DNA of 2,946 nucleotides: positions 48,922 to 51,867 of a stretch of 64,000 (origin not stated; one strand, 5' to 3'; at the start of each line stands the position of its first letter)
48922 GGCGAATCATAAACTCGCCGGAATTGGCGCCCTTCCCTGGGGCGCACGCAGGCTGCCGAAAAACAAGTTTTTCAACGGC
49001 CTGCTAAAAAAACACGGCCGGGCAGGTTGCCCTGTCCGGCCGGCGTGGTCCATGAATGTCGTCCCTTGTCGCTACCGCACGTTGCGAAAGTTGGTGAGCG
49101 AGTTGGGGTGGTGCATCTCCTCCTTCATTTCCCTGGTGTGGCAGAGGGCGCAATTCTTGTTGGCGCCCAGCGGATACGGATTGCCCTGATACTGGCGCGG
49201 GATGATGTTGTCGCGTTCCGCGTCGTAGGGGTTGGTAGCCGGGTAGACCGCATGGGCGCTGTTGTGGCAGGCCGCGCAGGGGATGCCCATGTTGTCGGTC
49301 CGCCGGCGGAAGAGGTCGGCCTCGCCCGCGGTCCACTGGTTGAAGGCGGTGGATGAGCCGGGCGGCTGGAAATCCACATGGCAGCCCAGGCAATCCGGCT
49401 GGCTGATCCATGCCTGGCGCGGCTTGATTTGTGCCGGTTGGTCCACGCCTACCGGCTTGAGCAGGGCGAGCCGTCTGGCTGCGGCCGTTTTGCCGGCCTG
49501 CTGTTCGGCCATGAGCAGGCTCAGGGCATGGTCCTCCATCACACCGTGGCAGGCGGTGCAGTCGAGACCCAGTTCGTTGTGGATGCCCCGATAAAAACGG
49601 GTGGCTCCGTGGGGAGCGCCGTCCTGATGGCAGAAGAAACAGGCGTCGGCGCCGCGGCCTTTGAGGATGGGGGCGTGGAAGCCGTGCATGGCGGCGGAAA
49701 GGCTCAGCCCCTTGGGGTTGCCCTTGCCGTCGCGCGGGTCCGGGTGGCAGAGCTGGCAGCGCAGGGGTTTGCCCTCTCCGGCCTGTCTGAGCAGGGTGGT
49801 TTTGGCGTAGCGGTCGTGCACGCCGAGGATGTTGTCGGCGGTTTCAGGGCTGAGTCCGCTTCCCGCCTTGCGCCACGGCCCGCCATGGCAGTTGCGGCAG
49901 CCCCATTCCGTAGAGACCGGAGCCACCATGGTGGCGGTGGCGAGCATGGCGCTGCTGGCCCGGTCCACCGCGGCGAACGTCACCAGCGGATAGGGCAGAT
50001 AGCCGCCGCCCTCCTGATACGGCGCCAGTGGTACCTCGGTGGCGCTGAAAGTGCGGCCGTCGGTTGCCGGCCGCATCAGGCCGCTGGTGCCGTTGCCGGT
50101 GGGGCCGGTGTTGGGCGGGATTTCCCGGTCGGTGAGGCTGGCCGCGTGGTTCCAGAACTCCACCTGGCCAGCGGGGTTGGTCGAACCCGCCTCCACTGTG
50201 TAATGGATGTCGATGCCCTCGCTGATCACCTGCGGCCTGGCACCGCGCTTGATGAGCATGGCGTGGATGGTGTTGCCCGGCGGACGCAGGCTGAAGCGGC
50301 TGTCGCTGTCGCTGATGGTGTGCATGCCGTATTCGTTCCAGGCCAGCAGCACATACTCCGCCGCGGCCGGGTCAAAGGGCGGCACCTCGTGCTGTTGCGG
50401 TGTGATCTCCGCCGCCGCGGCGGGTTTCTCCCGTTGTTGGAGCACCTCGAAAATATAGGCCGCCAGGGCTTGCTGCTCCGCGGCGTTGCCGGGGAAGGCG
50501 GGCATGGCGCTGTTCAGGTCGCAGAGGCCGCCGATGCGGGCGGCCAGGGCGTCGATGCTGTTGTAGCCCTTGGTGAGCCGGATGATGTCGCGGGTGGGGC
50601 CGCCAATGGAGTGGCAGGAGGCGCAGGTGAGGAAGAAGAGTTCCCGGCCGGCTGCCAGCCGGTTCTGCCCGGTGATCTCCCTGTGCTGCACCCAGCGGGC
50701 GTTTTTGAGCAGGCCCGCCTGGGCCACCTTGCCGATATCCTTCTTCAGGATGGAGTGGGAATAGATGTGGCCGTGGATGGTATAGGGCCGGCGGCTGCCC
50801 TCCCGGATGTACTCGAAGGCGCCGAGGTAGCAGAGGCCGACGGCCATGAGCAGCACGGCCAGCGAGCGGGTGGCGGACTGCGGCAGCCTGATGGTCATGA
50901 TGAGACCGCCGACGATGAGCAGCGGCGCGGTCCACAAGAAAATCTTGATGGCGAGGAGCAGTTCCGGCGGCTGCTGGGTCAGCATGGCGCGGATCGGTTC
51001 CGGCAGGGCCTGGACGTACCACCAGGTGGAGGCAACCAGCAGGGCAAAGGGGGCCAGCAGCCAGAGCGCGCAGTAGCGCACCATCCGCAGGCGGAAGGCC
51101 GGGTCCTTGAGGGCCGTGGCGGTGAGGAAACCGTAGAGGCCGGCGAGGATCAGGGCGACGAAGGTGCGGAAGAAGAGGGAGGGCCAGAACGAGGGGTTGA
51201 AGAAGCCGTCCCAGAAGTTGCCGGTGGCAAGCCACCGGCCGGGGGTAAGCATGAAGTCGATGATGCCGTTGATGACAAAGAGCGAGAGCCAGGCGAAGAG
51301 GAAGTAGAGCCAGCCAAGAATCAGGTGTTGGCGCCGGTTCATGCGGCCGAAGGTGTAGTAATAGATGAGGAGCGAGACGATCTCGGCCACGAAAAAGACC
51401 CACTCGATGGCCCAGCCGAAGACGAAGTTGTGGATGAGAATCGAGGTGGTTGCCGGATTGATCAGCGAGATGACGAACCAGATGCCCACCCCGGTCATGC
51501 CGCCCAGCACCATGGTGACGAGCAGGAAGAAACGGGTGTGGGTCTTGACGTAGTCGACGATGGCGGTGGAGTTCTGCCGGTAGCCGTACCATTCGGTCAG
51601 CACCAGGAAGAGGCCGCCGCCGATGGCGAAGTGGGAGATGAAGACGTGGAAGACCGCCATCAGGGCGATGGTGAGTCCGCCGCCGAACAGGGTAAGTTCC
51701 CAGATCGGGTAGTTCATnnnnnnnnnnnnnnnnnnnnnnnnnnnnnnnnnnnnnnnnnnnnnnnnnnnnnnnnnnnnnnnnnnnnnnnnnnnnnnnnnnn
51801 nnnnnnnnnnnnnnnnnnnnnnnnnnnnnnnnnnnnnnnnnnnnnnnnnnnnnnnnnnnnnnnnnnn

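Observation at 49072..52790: CydA-like membrane domain fused to an eight-haem cytochrome c, with a translationally coupled polytopic partner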

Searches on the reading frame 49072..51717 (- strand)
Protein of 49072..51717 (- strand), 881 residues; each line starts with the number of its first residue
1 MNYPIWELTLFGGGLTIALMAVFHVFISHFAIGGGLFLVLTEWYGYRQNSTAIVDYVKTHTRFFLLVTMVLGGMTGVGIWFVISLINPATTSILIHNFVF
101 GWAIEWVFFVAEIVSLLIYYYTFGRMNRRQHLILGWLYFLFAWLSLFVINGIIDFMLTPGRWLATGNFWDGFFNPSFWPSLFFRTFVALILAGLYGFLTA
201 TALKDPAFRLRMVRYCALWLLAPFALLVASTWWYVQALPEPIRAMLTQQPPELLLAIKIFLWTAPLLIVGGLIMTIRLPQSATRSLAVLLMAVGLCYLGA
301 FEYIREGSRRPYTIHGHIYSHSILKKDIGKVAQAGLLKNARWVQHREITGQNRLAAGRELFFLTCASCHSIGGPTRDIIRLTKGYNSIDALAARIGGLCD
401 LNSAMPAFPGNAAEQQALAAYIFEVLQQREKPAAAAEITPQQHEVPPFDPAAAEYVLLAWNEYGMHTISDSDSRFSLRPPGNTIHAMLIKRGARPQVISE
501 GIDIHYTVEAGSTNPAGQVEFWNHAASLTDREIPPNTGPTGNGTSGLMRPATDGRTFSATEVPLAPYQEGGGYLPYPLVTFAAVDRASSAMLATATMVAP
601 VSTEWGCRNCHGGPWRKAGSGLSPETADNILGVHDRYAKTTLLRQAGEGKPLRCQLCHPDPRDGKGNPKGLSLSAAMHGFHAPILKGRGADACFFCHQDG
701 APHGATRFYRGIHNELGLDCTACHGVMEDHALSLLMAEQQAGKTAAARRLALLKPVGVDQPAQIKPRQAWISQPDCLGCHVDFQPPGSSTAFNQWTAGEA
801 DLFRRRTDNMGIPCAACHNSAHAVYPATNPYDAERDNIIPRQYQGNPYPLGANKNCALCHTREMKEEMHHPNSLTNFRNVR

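Call 3: search_protein_families(library=pfam, proteins=[window:49072-51717:-], max_evalue=1)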
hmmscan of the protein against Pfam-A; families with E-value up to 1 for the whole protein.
window:49072-51717:- (881 aa): 12 families
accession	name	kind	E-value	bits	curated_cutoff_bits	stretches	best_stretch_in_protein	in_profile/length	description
PF14522.11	Cytochrome_C7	-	1.5e-09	38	24.8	2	717-861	13-67/67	Cytochrome c7 and related cytochrome c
PF01654.22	Cyt_bd_oxida_I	-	1.4e-08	34.2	26.2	1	17-214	6-213/418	Cytochrome bd terminal oxidase subunit I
PF22113.1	Mtrc-MtrF_II-IV_dom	-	2.2e-08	34.3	30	2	691-868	7-174/176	Outer membrane cytochrome MtrC/MtrF-like, domains II/IV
PF13442.11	Cytochrome_CBB3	-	7.3e-05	23.5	27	1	353-422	2-68/68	Cytochrome C oxidase, cbb3-type, subunit III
PF14537.11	Cytochrom_c3_2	-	0.00012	22.9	25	1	713-820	2-66/79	Cytochrome c3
PF13435.11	Cytochrome_C554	-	0.0005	21.4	20.8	0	814-867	2-62/84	Cytochrome c554 and c-prime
PF09699.15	Paired_CXXCH_1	-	0.18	12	20.6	0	677-700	24-39/41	Doubled CXXCH motif (Paired_CXXCH_1)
PF00034.26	Cytochrom_C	-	0.3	12.9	21.3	1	355-373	2-20/90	Cytochrome c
PF09630.15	DUF2024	-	0.4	11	27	0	853-869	52-68/81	Domain of unknown function (DUF2024)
PF02085.21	Cytochrom_CIII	-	0.68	10.8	22.9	0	687-728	43-86/101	Class III cytochrome C family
PF09086.16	DUF1924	-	0.69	10.7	22.5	0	851-872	24-45/96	Domain of unknown function (DUF1924)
PF14495.11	Cytochrom_C550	-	0.72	10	27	0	351-376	23-47/136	Cytochrome c-550 domain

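Call 4: search_protein_families(library=ncbifam, proteins=[window:49072-51717:-], max_evalue=1)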
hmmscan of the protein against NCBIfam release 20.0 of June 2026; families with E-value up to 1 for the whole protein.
window:49072-51717:- (881 aa): 11 families
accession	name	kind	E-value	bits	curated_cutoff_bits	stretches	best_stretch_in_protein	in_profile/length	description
TIGR03508.1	decahem_SO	subfamily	0.00015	21.4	192.2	2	648-737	31-114/258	DmsE family decaheme c-type cytochrome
NF041028.1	decahem_GSU2203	exception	0.0031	16.8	325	1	689-739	100-147/317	GSU2203 family decaheme c-type cytochrome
NF045930.1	Cytc6PetJCyano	equivalog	0.039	13.9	135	1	354-424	28-104/110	cytochrome c6 PetJ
TIGR03507.1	decahem_SO1788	subfamily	0.058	11.8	209.3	1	771-831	267-315/672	OmcA/MtrC family decaheme c-type cytochrome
NF040606.1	CytoC_perox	subfamily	0.12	11.6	150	1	336-372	279-316/524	di-heme-cytochrome C peroxidase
NF050122.1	bc1_QcrC_actin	exception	0.19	11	200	1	350-373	132-155/253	cytochrome bc1 complex diheme cytochrome c subunit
NF033196.2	c_type_nonphoto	exception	0.32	11.2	70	1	710-780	20-91/98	c-type cytochrome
NF045713.1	CxxCH_16_HmcA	equivalog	0.33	9.5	400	0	604-725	132-234/541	sulfate respiration complex hexadecaheme cytochrome HmcA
TIGR03045.1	PS_II_C550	equivalog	0.85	9.3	177.75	1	351-375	48-71/159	photosystem II cytochrome c-550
NF043010.1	Cyt554_Nsmonas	equivalog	0.88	8.9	400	1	743-782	47-89/238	cytochrome c-550 CycA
NF040967.1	cytc_ExtN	equivalog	0.97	8.2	200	0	808-864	59-114/415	selenite/tellurite reduction operon c-type cytochrome ExtN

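Call 6: find_homologous_proteins(query=window:49072-51717:-)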
Query window:49072-51717:- (881 aa): 3666 proteins with E <= 0.001 among 8000 candidates; the best 120 are listed.
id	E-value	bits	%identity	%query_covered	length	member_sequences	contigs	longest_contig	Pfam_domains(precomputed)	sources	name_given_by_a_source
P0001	0.0e+0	2090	100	100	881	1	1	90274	PF14522.12,PF01654.23,PF22113.2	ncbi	ncbi:MAG: cytochrome ubiquinol oxidase subunit I [Thermodesulfobacteriota bacterium]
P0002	0.0e+0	1785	84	100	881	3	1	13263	PF13442.12,PF14522.12,PF01654.23,PF22113.2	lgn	-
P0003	0.0e+0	1766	83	100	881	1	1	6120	PF14522.12,PF01654.23,PF22113.2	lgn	-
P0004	0.0e+0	1705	80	100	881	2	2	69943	PF14522.12,PF01654.23,PF22113.2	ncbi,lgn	ncbi:MAG: cytochrome ubiquinol oxidase subunit I [Thermodesulfobacteriota bacterium]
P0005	0.0e+0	1653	77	100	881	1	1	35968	PF14522.12,PF01654.23,PF22113.2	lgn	-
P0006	0.0e+0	1628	77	99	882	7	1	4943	PF14522.12,PF22113.2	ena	-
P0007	0.0e+0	1596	76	100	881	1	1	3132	PF14522.12,PF01654.23,PF22113.2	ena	-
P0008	0.0e+0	1563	79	92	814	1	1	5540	PF14522.12,PF22113.2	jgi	-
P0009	0.0e+0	1535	72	100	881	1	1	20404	PF14522.12,PF01654.23,PF22113.2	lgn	-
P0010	0.0e+0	1460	81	85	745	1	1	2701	PF13442.12,PF14522.12,PF22113.2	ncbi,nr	ncbi:MAG TPA: hypothetical protein VLL73_08655, partial [Desulfurivibrionaceae bacterium]|nr:hypothe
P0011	0.0e+0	1320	67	100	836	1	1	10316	PF14522.12,PF01654.23,PF22113.2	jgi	-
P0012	0.0e+0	1307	62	100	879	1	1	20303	PF14537.12,PF13442.12,PF14522.12,PF01654.23,PF22113.2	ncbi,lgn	-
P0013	0.0e+0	1281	60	100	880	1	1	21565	PF14537.12,PF14522.12,PF01654.23,PF22113.2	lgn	-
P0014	0.0e+0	1269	60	100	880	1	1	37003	PF14537.12,PF14522.12,PF01654.23,PF22113.2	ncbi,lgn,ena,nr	ncbi:MAG: cytochrome ubiquinol oxidase subunit I [Desulfobulbaceae bacterium]|nr:cytochrome ubiquino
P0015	0.0e+0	1261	59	100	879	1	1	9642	PF14537.12,PF14522.12,PF01654.23,PF22113.2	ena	-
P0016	0.0e+0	1255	60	100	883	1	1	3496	PF14537.12,PF14522.12,PF01654.23,PF22113.2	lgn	-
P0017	0.0e+0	1247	58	100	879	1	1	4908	PF13442.12,PF14522.12,PF01654.23,PF22113.2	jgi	jgi:mono/diheme cytochrome c family protein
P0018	0.0e+0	1244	60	100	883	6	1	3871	PF14522.12,PF01654.23,PF22113.2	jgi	-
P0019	0.0e+0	1231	60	100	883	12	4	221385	PF14522.12,PF01654.23,PF22113.2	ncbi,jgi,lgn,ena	jgi:cytochrome bd-type quinol oxidase subunit 1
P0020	0.0e+0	1229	60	100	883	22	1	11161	PF14522.12,PF01654.23,PF22113.2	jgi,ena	-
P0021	0.0e+0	1228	60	100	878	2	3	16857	PF13442.12,PF14522.12,PF01654.23,PF22113.2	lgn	-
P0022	0.0e+0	1228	60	100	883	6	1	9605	PF14522.12,PF01654.23,PF22113.2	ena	-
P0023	0.0e+0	1226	60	100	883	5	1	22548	PF13442.12,PF14522.12,PF01654.23,PF22113.2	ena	-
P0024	0.0e+0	1226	59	100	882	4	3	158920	PF14537.12,PF14522.12,PF01654.23,PF22113.2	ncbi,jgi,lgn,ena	-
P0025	0.0e+0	1224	59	100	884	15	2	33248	PF14522.12,PF01654.23,PF22113.2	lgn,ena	-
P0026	0.0e+0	1223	59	100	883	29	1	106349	PF14522.12,PF01654.23,PF22113.2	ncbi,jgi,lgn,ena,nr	ncbi:MAG: cytochrome ubiquinol oxidase subunit I [Proteobacteria bacterium]|nr:cytochrome ubiquinol 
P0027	0.0e+0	1222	59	100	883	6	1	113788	PF14522.12,PF01654.23,PF22113.2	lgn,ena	-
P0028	0.0e+0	1220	59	100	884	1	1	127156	PF14522.12,PF01654.23,PF22113.2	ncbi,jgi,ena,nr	ncbi:MAG: cytochrome ubiquinol oxidase subunit I [Desulfobulbaceae bacterium]|nr:cytochrome ubiquino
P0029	0.0e+0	1214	58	100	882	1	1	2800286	PF14537.12,PF13442.12,PF14522.12,PF01654.23,PF22113.2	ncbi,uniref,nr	ncbi:cytochrome ubiquinol oxidase subunit I [Thiovibrio frasassiensis]|uniref:Cytochrome ubiquinol o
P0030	0.0e+0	1214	58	100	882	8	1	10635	PF14537.12,PF14522.12,PF01654.23,PF22113.2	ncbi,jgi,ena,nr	ncbi:MAG: cytochrome ubiquinol oxidase subunit I [Proteobacteria bacterium]|nr:cytochrome ubiquinol 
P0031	0.0e+0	1210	59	100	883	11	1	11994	PF13442.12,PF14522.12,PF01654.23,PF22113.2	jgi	-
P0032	0.0e+0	1208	59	100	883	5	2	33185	PF14522.12,PF01654.23,PF22113.2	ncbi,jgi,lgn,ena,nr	ncbi:MAG TPA: cytochrome C [Desulfobulbaceae bacterium]|nr:cytochrome C [Desulfobulbaceae bacterium]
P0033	0.0e+0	1208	59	100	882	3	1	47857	PF14522.12,PF01654.23,PF22113.2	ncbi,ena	-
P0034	0.0e+0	1202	58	100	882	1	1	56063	PF14522.12,PF01654.23,PF22113.2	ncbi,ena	-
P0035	0.0e+0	1196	59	100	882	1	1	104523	PF14537.12,PF14522.12,PF01654.23,PF22113.2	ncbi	ncbi:MAG: cytochrome ubiquinol oxidase subunit I [Thermodesulfobacteriota bacterium]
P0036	0.0e+0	1191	57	100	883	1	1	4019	PF14537.12,PF13442.12,PF14522.12,PF01654.23,PF22113.2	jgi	-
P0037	0.0e+0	1180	59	100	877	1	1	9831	PF14537.12,PF14522.12,PF01654.23,PF22113.2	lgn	-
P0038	0.0e+0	1169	56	100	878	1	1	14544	PF14537.12,PF14522.12,PF01654.23,PF22113.2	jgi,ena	-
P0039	0.0e+0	1136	56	100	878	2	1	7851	PF13442.12,PF14522.12,PF01654.23,PF22113.2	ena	-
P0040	0.0e+0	1132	53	100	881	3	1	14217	PF14522.12,PF01654.23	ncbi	-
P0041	0.0e+0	1132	54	100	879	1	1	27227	PF14522.12,PF01654.23,PF22113.2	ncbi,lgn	-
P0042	0.0e+0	1132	54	100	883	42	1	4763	PF14537.12,PF13442.12,PF14522.12,PF01654.23,PF22113.2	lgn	-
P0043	0.0e+0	1131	54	100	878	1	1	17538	PF13442.12,PF14522.12,PF01654.23,PF22113.2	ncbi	-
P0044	0.0e+0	1131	54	100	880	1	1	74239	PF14537.12,PF14522.12,PF01654.23,PF22113.2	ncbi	-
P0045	0.0e+0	1129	54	100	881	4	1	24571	PF14522.12,PF01654.23,PF22113.2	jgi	-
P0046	0.0e+0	1127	55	100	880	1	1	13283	PF14522.12,PF01654.23,PF22113.2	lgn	-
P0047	0.0e+0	1125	54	100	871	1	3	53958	PF14522.12,PF01654.23,PF22113.2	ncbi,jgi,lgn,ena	-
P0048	0.0e+0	1124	54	100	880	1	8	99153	PF14537.12,PF13442.12,PF14522.12,PF01654.23,PF22113.2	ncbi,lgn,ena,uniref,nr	ncbi:MAG: cytochrome ubiquinol oxidase subunit I [Desulfobulbaceae bacterium]|uniref:Cytochrome ubiq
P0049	0.0e+0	1124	55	100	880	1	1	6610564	PF14537.12,PF14522.12,PF01654.23,PF22113.2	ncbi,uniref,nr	ncbi:cytochrome c [Desulfonema ishimotonii]|uniref:Cytochrome c n=1 Tax=Desulfonema ishimotonii TaxI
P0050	0.0e+0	1124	53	100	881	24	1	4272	PF14522.12,PF01654.23,PF22113.2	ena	-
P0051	0.0e+0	1123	55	100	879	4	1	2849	PF14537.12,PF13442.12,PF14522.12,PF01654.23,PF22113.2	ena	-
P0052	0.0e+0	1120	57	100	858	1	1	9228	PF14522.12,PF01654.23,PF22113.2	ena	-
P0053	0.0e+0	1120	55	100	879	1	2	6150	PF14537.12,PF13442.12,PF14522.12,PF01654.23,PF22113.2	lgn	-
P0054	0.0e+0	1120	54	100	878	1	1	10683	PF14522.12,PF01654.23,PF22113.2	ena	-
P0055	0.0e+0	1120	53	100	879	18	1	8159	PF14522.12,PF01654.23,PF22113.2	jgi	jgi:cytochrome bd-type quinol oxidase subunit 1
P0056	0.0e+0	1120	54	100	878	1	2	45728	PF14522.12,PF01654.23,PF22113.2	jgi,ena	-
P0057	0.0e+0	1119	53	100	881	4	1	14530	PF14522.12,PF01654.23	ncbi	-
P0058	0.0e+0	1119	55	100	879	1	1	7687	PF13442.12,PF14522.12,PF01654.23,PF22113.2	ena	-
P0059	0.0e+0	1118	53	100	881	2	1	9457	PF14537.12,PF14522.12,PF01654.23,PF22113.2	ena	-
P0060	0.0e+0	1118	54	100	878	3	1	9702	PF14522.12,PF01654.23,PF22113.2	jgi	-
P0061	0.0e+0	1118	52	100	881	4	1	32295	PF14522.12,PF01654.23,PF22113.2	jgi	-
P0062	0.0e+0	1116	53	100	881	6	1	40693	PF14537.12,PF14522.12,PF01654.23,PF22113.2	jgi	jgi:mono/diheme cytochrome c family protein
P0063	0.0e+0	1115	54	100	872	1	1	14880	PF14522.12,PF01654.23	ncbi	-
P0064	0.0e+0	1114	54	100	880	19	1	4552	PF14537.12,PF14522.12,PF01654.23,PF22113.2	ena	-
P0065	0.0e+0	1114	53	100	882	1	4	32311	PF14537.12,PF14522.12,PF01654.23,PF22113.2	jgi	-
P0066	0.0e+0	1113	53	100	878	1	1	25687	PF14537.12,PF14522.12,PF01654.23,PF22113.2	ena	-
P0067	0.0e+0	1112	53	100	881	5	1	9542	PF14522.12,PF01654.23,PF22113.2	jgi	-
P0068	0.0e+0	1111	55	100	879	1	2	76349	PF01654.23,PF22113.2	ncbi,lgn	ncbi:MAG: cytochrome ubiquinol oxidase subunit I [Pseudomonadota bacterium]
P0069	0.0e+0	1111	53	100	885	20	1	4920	PF14537.12,PF14522.12,PF01654.23,PF22113.2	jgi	-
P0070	0.0e+0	1109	54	100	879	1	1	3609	PF14522.12,PF01654.23,PF22113.2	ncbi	-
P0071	0.0e+0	1109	59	92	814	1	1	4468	PF14522.12,PF22113.2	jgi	-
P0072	0.0e+0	1108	54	100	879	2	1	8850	PF14537.12,PF13442.12,PF14522.12,PF01654.23,PF22113.2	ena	-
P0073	0.0e+0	1108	54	100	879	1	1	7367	PF14537.12,PF13442.12,PF14522.12,PF01654.23,PF22113.2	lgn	-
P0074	0.0e+0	1105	53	100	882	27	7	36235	PF14537.12,PF14522.12,PF01654.23,PF22113.2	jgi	-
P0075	0.0e+0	1103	54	100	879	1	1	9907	PF14537.12,PF13442.12,PF14522.12,PF01654.23,PF22113.2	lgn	-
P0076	0.0e+0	1102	53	100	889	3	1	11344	PF09699.16,PF14522.12,PF01654.23,PF22113.2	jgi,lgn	jgi:mono/diheme cytochrome c family protein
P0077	0.0e+0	1101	54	100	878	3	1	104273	PF14537.12,PF13442.12,PF14522.12,PF01654.23,PF22113.2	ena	-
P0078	0.0e+0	1098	52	100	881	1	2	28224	PF14522.12,PF01654.23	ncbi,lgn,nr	ncbi:MAG: cytochrome ubiquinol oxidase subunit I [Thermodesulfobacteriota bacterium]|nr:cytochrome u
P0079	0.0e+0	1098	53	100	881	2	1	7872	PF14537.12,PF14522.12,PF01654.23,PF22113.2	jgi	-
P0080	0.0e+0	1097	54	100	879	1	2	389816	PF13442.12,PF14522.12,PF01654.23,PF22113.2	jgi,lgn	jgi:hypothetical protein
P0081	0.0e+0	1097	52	100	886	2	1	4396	PF14537.12,PF13442.12,PF14522.12,PF01654.23,PF22113.2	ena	-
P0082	0.0e+0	1097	54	100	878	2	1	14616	PF14522.12,PF01654.23,PF22113.2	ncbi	-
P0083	0.0e+0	1096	54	100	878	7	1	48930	PF13442.12,PF14522.12,PF01654.23,PF22113.2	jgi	jgi:mono/diheme cytochrome c family protein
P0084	0.0e+0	1096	54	100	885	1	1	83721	PF14522.12,PF01654.23,PF22113.2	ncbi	ncbi:MAG: cytochrome ubiquinol oxidase subunit I [Pseudomonadota bacterium]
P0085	0.0e+0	1096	55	100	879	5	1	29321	PF14537.12,PF13442.12,PF14522.12,PF01654.23,PF22113.2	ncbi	-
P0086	0.0e+0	1095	52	100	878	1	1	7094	PF14522.12,PF01654.23,PF22113.2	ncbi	-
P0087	0.0e+0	1094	54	100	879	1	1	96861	PF14522.12,PF01654.23,PF22113.2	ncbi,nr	ncbi:MAG: cytochrome ubiquinol oxidase subunit I [Desulfobulbaceae bacterium]|nr:cytochrome ubiquino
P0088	0.0e+0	1094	52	100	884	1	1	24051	PF14537.12,PF13442.12,PF14522.12,PF01654.23,PF22113.2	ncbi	ncbi:MAG: cytochrome ubiquinol oxidase subunit I [Pseudomonadota bacterium]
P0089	0.0e+0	1094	52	100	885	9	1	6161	PF14537.12,PF14522.12,PF01654.23,PF22113.2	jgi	jgi:mono/diheme cytochrome c family protein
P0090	0.0e+0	1093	53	100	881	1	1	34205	PF14522.12,PF01654.23,PF22113.2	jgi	jgi:hypothetical protein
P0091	0.0e+0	1093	53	100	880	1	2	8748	PF14537.12,PF13442.12,PF14522.12,PF01654.23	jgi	jgi:cytochrome bd-type quinol oxidase subunit 1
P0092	0.0e+0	1092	52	100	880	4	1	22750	PF09699.16,PF13442.12,PF14522.12,PF01654.23,PF22113.2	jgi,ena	-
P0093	0.0e+0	1092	52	100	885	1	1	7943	PF14537.12,PF13442.12,PF14522.12,PF01654.23,PF22113.2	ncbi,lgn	-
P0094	0.0e+0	1092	54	100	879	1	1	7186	PF13442.12,PF14522.12,PF01654.23,PF22113.2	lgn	-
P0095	0.0e+0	1092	51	100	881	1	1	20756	PF14537.12,PF14522.12,PF01654.23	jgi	jgi:hypothetical protein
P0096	0.0e+0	1091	52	100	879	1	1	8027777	PF14537.12,PF22678.2,PF13442.12,PF14522.12,PF01654.23,PF22113.2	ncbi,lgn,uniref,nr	ncbi:cytochrome ubiquinol oxidase subunit I [Desulfonema magnum]|uniref:Cytochrome c family protein 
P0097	0.0e+0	1091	52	100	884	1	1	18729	PF09699.16,PF14537.12,PF13442.12,PF14522.12,PF01654.23,PF22113.2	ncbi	ncbi:MAG: cytochrome ubiquinol oxidase subunit I [Pseudomonadota bacterium]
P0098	0.0e+0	1090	53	100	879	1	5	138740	PF13442.12,PF14522.12,PF01654.23,PF22113.2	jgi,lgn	-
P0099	0.0e+0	1088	54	100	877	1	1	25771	PF14522.12,PF01654.23,PF22113.2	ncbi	-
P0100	0.0e+0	1087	53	100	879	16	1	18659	PF14522.12,PF01654.23,PF22113.2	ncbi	-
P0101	0.0e+0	1086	53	100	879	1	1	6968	PF14537.12,PF13442.12,PF14522.12,PF01654.23,PF22113.2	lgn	-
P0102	0.0e+0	1085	53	100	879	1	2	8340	PF14537.12,PF13442.12,PF14522.12,PF01654.23,PF22113.2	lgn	-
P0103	0.0e+0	1084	53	100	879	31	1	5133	PF14537.12,PF14522.12,PF01654.23,PF22113.2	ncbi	-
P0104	0.0e+0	1084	53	100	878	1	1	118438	PF14537.12,PF13442.12,PF14522.12,PF01654.23,PF22113.2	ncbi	ncbi:MAG: multiheme c-type cytochrome [Desulfobulbaceae bacterium]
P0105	0.0e+0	1083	53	100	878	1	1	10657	PF13442.12,PF14522.12,PF01654.23,PF22113.2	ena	-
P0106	0.0e+0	1083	53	100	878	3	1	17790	PF13442.12,PF14522.12,PF01654.23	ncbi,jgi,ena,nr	ncbi:MAG: cytochrome C [Desulfobulbus sp.]|nr:MAG: cytochrome C [Desulfobulbus sp.]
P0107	0.0e+0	1083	53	100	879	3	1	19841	PF14537.12,PF13442.12,PF14522.12,PF01654.23,PF22113.2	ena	-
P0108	0.0e+0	1083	53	100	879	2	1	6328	PF14522.12,PF01654.23,PF22113.2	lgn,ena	-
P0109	0.0e+0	1082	53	100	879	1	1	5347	PF14537.12,PF13442.12,PF14522.12,PF01654.23,PF22113.2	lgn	-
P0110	0.0e+0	1082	52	100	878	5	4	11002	PF14537.12,PF14522.12,PF01654.23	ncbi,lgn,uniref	ncbi:cytochrome ubiquinol oxidase subunit I [Desulfococcus sp.]|uniref:cytochrome ubiquinol oxidase 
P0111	0.0e+0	1081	52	100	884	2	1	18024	PF14537.12,PF13442.12,PF14522.12,PF01654.23,PF22113.2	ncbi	-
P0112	0.0e+0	1081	52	100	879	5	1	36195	PF14522.12,PF01654.23,PF22113.2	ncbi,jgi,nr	ncbi:MAG: cytochrome C [Deltaproteobacteria bacterium]|nr:MAG: cytochrome C [Deltaproteobacteria bac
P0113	0.0e+0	1081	52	100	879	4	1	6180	PF13442.12,PF14522.12,PF01654.23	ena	-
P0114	0.0e+0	1080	54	100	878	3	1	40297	PF14537.12,PF13442.12,PF14522.12,PF01654.23,PF22113.2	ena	-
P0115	0.0e+0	1080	53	100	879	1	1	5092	PF14537.12,PF13442.12,PF14522.12,PF01654.23,PF22113.2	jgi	-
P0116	0.0e+0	1080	53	100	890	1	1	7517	PF14537.12,PF14522.12,PF01654.23,PF22113.2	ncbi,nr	ncbi:MAG: cytochrome C [Deltaproteobacteria bacterium]|nr:cytochrome C [Deltaproteobacteria bacteriu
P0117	0.0e+0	1080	53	100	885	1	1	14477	PF14537.12,PF13442.12,PF14522.12,PF01654.23,PF22113.2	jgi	jgi:hypothetical protein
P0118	0.0e+0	1079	53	100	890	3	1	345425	PF14522.12,PF01654.23,PF22113.2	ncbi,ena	-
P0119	0.0e+0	1078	52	100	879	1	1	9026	PF14537.12,PF13442.12,PF14522.12,PF01654.23,PF22113.2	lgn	-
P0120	0.0e+0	1078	53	100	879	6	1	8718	PF14537.12,PF13442.12,PF14522.12,PF01654.23,PF22113.2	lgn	-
